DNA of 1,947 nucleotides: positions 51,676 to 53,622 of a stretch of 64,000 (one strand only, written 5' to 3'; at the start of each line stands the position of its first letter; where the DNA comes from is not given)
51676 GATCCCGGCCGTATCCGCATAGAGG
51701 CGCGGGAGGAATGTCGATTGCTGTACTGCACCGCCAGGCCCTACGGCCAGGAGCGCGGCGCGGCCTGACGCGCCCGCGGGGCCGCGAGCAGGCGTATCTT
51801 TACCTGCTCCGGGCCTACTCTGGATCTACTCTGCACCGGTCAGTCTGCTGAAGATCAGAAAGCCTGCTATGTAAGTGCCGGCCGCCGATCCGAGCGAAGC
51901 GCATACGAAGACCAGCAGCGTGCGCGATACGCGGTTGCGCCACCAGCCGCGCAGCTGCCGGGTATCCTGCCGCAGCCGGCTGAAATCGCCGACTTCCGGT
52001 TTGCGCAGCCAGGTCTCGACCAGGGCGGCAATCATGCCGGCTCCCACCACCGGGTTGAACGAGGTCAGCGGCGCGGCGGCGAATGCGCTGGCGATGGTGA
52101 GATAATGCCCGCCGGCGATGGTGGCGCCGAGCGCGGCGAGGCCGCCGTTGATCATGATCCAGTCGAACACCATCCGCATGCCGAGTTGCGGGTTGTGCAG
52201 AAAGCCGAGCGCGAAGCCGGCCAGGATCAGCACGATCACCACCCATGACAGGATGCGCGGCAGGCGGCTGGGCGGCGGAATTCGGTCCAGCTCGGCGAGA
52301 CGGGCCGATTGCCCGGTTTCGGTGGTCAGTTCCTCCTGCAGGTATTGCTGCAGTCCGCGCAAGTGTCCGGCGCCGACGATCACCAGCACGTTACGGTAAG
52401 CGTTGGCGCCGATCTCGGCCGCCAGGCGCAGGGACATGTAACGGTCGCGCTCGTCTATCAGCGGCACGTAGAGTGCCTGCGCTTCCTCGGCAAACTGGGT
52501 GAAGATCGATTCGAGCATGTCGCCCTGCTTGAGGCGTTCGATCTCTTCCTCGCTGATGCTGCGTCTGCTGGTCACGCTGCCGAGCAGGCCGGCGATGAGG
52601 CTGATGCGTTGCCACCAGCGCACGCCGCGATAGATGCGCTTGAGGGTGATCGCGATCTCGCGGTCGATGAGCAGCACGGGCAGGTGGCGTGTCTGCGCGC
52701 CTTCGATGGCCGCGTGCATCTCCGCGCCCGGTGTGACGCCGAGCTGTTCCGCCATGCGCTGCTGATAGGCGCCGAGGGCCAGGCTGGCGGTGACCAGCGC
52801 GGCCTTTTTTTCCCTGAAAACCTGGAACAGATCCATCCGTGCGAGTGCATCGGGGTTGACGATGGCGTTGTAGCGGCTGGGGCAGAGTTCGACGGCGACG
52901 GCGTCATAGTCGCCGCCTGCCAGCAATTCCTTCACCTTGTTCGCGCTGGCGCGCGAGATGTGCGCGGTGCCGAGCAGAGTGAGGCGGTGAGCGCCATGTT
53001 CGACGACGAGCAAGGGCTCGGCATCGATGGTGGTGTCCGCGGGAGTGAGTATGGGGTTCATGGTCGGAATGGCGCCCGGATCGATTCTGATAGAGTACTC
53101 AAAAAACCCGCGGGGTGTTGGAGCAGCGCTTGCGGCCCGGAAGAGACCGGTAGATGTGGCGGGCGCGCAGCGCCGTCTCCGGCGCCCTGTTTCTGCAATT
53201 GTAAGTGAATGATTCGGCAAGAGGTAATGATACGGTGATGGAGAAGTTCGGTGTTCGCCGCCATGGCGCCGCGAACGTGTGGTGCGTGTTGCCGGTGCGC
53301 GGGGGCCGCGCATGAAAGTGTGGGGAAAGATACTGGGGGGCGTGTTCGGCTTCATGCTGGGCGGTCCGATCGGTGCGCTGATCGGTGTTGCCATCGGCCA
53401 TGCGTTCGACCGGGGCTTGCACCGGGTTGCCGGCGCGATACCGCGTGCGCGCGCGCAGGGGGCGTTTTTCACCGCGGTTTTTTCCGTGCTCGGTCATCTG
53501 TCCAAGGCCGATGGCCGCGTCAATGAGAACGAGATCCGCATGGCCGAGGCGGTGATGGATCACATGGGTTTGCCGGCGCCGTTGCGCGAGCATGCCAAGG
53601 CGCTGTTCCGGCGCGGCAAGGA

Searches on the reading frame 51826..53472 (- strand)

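Call 90: search_protein_families(library=pfam, max_evalue=0.00001, proteins=[window:51826-53472:-])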
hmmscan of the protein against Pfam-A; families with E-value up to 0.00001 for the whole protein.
window:51826-53472:- (548 aa): 1 family
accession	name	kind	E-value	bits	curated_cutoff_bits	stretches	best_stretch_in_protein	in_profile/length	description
PF01963.22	TraB_PrgY_gumN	-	1.3e-28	101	26.8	1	155-378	3-251/263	TraB/PrgY/gumN family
